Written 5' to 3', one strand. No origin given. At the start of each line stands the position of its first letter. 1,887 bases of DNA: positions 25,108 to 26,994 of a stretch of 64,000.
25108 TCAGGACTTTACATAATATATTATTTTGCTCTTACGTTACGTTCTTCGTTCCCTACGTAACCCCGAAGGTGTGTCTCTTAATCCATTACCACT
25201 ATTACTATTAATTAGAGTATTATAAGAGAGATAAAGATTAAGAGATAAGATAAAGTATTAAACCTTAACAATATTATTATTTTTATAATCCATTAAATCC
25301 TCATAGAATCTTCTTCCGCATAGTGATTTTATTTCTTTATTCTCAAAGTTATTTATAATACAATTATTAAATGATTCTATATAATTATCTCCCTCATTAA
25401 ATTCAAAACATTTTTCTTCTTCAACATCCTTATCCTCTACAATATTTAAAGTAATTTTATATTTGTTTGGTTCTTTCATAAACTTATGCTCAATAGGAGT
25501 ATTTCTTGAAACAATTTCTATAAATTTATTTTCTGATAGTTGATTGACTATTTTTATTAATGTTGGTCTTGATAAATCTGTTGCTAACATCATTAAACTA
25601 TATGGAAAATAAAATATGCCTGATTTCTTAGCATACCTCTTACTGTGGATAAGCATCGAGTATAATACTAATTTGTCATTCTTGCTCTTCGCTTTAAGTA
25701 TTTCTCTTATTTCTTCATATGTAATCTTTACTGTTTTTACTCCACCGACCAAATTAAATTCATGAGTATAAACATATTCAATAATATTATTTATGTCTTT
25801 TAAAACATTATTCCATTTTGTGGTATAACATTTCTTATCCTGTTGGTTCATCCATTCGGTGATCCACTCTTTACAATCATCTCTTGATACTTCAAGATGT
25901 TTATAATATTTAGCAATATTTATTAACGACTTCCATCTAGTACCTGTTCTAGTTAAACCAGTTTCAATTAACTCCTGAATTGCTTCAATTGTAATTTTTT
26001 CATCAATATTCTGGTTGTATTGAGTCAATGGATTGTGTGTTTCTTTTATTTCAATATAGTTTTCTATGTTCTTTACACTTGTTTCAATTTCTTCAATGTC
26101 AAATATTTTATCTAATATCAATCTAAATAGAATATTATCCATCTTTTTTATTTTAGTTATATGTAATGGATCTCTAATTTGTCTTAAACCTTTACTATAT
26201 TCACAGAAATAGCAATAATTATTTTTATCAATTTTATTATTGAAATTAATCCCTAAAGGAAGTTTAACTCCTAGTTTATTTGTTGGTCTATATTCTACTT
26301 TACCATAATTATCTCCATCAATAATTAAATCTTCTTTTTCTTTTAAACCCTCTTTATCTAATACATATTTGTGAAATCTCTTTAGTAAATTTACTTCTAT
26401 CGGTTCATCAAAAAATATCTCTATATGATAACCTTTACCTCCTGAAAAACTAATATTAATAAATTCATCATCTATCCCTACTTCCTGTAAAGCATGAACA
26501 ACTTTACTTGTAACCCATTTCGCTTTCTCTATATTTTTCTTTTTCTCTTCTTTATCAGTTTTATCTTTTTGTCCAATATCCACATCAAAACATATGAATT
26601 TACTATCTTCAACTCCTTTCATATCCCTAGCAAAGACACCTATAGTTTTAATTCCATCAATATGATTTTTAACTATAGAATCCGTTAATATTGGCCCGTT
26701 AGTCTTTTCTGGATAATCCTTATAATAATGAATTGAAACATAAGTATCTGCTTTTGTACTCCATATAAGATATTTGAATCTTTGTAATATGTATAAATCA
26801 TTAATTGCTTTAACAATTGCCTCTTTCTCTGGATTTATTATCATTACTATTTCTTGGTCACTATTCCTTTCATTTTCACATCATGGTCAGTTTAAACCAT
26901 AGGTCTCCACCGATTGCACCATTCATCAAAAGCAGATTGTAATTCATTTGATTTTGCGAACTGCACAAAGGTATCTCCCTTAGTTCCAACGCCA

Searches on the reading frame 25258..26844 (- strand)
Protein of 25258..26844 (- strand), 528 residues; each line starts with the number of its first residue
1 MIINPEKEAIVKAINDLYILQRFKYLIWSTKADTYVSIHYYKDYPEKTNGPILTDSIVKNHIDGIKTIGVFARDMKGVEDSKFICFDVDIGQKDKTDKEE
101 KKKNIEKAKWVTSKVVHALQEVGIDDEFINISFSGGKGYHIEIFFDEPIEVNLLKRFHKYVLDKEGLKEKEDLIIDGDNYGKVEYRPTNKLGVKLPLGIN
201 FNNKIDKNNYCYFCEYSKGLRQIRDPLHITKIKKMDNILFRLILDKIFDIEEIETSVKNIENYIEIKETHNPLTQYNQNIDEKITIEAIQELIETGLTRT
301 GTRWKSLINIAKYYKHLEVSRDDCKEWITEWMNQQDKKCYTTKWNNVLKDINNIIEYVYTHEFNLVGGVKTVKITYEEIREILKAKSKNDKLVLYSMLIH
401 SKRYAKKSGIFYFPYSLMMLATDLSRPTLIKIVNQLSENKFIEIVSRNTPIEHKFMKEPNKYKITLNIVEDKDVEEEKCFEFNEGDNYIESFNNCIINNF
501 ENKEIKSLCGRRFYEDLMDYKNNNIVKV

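Call 24: search_protein_families(library=phrogs, proteins=[window:25258-26844:-], max_evalue=0.00001)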
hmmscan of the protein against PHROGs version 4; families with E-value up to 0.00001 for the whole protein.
window:25258-26844:- (528 aa): 1 family
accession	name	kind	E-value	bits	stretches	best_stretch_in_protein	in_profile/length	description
phrog_5362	-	DNA, RNA and nucleotide metabolism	4.1e-09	37.1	0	131-183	148-203/280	DNA primase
